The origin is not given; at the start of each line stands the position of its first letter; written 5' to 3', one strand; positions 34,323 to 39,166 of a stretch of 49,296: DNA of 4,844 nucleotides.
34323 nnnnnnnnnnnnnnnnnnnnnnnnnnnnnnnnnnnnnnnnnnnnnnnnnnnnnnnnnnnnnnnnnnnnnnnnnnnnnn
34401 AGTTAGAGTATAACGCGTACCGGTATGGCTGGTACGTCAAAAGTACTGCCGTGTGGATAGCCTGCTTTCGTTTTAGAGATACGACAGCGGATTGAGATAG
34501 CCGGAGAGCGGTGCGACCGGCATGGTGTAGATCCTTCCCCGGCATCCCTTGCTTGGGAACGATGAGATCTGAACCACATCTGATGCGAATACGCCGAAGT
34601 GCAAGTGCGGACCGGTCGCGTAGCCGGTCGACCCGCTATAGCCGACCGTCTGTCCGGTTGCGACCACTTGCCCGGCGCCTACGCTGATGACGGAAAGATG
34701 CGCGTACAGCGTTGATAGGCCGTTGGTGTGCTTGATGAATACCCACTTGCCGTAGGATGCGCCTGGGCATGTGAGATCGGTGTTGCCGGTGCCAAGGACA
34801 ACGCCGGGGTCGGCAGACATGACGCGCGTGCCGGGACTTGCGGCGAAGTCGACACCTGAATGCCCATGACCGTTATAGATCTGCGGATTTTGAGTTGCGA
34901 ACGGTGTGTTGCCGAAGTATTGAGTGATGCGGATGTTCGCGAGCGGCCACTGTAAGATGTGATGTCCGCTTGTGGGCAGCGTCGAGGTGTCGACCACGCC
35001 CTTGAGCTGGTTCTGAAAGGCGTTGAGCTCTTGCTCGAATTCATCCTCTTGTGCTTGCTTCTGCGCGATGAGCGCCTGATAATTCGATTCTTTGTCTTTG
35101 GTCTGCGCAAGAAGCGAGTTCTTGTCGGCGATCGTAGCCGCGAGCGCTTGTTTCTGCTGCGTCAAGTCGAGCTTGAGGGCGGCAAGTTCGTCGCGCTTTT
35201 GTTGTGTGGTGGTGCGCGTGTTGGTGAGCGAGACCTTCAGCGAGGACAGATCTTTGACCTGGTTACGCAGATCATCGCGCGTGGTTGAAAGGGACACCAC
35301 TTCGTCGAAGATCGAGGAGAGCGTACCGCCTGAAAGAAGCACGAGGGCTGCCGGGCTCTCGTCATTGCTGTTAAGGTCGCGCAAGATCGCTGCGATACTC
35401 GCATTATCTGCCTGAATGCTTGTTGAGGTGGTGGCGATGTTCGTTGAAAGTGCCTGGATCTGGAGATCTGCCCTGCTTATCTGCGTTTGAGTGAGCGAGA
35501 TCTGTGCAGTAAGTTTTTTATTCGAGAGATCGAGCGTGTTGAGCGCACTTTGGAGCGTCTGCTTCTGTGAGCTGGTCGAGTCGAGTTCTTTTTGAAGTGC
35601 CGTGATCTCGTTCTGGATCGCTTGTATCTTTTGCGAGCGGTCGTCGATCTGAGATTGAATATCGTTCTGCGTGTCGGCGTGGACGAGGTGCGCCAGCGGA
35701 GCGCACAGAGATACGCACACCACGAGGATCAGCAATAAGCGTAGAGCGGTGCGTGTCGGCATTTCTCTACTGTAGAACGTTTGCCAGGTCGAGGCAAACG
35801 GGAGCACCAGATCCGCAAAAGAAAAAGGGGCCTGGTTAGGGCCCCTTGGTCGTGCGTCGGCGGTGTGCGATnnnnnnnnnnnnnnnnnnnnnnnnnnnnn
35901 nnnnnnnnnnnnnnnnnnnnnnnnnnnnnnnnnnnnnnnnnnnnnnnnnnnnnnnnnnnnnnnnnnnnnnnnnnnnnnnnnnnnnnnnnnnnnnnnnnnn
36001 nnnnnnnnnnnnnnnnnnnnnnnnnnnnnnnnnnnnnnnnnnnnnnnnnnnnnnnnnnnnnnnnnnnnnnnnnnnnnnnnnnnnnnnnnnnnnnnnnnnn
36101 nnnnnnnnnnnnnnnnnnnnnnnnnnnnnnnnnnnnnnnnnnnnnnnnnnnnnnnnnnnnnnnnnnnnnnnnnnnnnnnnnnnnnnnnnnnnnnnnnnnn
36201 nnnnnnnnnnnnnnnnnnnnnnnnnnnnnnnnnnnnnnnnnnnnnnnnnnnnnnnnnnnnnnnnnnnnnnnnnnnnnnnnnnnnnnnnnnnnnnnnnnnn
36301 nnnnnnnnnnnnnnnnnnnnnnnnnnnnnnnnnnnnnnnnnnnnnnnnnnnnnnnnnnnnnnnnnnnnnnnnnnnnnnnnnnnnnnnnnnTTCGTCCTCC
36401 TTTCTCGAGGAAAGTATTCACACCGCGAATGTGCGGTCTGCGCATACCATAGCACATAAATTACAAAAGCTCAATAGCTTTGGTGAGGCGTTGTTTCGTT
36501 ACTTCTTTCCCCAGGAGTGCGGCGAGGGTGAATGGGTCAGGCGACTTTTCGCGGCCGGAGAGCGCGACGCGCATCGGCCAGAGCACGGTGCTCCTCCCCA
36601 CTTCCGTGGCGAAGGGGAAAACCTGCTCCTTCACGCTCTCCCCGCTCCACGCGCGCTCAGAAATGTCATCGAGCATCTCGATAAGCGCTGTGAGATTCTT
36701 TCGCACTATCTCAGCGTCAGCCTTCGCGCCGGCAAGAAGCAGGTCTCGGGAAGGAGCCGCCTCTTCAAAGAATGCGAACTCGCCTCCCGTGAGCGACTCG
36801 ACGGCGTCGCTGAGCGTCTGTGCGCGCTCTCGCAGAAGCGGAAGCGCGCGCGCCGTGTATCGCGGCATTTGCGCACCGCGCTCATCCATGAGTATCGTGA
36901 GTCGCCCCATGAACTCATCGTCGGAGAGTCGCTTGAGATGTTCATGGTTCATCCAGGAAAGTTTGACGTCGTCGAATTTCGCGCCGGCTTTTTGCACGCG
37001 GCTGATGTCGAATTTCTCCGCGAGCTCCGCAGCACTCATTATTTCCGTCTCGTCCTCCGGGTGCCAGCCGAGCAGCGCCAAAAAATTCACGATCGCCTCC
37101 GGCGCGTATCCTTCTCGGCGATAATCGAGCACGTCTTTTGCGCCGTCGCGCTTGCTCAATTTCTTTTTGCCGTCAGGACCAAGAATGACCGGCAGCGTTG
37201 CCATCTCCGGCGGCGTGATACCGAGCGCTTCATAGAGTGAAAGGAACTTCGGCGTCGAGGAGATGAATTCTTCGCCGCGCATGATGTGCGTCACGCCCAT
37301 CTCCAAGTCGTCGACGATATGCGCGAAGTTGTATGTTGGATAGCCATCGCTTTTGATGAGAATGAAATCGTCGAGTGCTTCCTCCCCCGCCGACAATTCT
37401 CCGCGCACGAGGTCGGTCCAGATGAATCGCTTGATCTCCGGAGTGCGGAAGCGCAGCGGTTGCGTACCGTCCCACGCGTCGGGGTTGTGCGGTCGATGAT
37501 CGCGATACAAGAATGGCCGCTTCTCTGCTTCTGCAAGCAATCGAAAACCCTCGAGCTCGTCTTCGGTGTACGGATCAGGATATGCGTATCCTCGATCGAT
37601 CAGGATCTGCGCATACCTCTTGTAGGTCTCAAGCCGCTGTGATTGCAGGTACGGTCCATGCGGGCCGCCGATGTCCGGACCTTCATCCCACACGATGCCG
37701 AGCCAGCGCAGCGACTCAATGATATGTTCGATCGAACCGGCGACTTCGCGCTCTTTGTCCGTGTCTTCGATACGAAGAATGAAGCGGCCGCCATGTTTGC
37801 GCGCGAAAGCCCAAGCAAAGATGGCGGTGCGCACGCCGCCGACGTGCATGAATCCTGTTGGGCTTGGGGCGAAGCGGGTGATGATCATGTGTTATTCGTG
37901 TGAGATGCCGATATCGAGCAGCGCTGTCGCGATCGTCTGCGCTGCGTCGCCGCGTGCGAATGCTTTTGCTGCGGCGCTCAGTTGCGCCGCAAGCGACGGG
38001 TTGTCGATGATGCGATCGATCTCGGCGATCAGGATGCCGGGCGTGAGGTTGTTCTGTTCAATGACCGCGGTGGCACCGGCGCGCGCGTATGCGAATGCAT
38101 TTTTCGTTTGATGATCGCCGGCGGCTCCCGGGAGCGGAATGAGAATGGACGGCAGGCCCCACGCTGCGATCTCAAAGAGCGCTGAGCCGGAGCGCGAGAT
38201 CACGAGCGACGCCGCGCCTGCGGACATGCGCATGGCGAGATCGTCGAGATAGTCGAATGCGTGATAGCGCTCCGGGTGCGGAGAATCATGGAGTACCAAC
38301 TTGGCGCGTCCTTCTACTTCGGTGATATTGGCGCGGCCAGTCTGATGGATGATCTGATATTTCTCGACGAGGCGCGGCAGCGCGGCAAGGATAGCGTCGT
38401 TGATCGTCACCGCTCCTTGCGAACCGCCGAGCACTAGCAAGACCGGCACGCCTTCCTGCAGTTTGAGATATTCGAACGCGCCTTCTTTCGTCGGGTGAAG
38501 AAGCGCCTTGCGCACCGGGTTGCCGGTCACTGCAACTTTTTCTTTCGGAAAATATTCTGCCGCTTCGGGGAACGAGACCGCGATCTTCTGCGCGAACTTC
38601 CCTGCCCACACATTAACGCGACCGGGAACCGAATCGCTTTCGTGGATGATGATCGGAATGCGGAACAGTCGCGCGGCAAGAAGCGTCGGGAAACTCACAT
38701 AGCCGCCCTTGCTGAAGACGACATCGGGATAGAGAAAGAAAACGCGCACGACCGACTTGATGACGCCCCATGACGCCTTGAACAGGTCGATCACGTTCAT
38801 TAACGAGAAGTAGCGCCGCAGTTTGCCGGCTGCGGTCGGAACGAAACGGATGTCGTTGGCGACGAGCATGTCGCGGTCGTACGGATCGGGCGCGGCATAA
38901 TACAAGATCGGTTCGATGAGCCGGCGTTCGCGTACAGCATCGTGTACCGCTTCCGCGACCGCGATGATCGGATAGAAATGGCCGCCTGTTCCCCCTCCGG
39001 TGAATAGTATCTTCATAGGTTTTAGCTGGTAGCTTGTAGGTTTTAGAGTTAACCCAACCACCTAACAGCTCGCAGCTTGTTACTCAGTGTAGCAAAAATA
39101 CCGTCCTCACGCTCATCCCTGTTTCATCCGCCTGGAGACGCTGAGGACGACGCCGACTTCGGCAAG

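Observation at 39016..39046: Exactly 7-nt-phased CTA arrays (antisense TAG, stops in all three frames) occupy the Shine-Dalgarno position of core genes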

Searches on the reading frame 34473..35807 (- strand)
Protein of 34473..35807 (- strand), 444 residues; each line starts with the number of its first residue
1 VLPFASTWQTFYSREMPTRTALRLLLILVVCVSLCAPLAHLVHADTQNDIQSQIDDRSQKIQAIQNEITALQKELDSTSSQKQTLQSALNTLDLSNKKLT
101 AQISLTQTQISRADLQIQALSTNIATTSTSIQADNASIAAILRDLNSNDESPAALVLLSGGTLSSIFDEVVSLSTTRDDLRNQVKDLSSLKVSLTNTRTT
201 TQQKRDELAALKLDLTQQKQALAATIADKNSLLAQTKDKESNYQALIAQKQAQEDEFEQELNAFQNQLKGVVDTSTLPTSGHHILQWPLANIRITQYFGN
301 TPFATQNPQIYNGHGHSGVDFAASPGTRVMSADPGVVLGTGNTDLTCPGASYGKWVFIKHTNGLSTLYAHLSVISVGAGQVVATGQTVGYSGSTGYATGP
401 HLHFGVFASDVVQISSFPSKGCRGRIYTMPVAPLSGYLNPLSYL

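Call 81: search_protein_families(library=pfam, proteins=[window:34473-35807:-])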
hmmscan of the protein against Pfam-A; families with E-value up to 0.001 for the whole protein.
window:34473-35807:- (444 aa): 2 families
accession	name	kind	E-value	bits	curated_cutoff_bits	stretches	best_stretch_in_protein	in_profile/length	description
PF01551.29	Peptidase_M23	-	3.3e-27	95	28.7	1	315-407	2-88/96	Peptidase family M23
PF17675.6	APG6_N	-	0.00041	21.2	45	0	46-134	40-128/132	Apg6 coiled-coil region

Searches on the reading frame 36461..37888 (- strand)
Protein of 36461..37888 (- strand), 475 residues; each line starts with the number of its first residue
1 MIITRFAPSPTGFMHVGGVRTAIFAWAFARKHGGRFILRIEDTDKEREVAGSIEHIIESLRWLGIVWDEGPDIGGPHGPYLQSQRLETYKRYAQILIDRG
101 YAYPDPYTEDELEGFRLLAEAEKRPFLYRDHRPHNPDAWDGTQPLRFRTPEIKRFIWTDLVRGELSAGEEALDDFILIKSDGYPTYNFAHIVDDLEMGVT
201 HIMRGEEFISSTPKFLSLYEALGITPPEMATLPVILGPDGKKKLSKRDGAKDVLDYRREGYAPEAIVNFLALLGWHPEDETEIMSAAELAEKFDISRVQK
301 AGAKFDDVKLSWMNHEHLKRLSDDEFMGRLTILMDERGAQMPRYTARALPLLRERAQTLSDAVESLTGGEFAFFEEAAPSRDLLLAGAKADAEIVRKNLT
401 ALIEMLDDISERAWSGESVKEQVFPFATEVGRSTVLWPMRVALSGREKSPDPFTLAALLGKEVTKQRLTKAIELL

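Call 82: search_protein_families(library=ncbifam, proteins=[window:36461-37888:-], max_evalue=0.01)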
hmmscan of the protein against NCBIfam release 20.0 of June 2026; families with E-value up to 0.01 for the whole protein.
window:36461-37888:- (475 aa): 10 families
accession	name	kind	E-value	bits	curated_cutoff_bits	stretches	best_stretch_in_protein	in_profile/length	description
TIGR00464.1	gltX_bact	equivalog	1.4e-128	429.7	289.95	1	2-471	2-467/470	glutamate--tRNA ligase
TIGR03838.1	queuosine_YadB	equivalog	1.3e-58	198.6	276.7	1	3-288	2-270/272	tRNA glutamyl-Q(34) synthetase GluQRS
NF004315.1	PRK05710.1-4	equivalog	2.7e-54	184.5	250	1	4-268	1-272/274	tRNA glutamyl-Q(34) synthetase GluQRS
NF004314.0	PRK05710.1-3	equivalog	8.1e-52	176.4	256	1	3-291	8-276/297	tRNA glutamyl-Q(34) synthetase GluQRS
NF004313.0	PRK05710.1-2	equivalog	1.8e-41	142.3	380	1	3-256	6-253/299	tRNA glutamyl-Q(34) synthetase GluQRS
NF003169.0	PRK04156.1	equivalog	6.8e-37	127.3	516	2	2-132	102-221/567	glutamate--tRNA ligase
NF004312.0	PRK05710.1-1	equivalog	6.8e-36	124.2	453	1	3-253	15-246/306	tRNA glutamyl-Q(34) synthetase GluQRS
TIGR00463.1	gltX_arch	equivalog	3.8e-31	108.2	401.75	2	2-118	94-201/560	glutamate--tRNA ligase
NF011291.0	PRK14703.1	equivalog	3.5e-25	88.4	681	1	2-131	32-153/769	glutamine--tRNA ligase/YqeY domain fusion protein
TIGR00440.1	glnS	equivalog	7.7e-18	64.6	425.8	1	3-130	2-121/524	glutamine--tRNA ligase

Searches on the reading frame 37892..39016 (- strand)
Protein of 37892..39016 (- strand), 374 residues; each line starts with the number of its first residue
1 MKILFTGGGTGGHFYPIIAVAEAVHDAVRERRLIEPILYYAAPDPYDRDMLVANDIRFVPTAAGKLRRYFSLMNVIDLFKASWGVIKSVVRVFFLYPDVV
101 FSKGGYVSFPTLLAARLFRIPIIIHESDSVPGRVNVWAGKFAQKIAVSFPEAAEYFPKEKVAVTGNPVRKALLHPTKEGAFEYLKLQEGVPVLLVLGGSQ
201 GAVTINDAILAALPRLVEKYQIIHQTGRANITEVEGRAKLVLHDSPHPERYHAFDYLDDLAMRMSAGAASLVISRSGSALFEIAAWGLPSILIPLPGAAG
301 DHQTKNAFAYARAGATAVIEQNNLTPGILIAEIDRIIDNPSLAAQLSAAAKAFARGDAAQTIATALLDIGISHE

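Call 11: search_protein_families(library=pfam, proteins=[window:37892-39016:-])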
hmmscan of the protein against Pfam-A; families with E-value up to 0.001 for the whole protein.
window:37892-39016:- (374 aa): 3 families
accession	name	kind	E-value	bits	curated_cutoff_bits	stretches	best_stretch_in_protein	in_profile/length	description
PF04101.22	Glyco_tran_28_C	-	2.1e-33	116.2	22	1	192-361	1-165/166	Glycosyltransferase family 28 C-terminal domain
PF03033.26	Glyco_transf_28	-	2e-26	93.2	26.2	1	3-146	1-138/139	Glycosyltransferase family 28 N-terminal domain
PF02350.25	Epimerase_2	-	0.00015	21.2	30.6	1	154-366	140-346/347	UDP-N-acetylglucosamine 2-epimerase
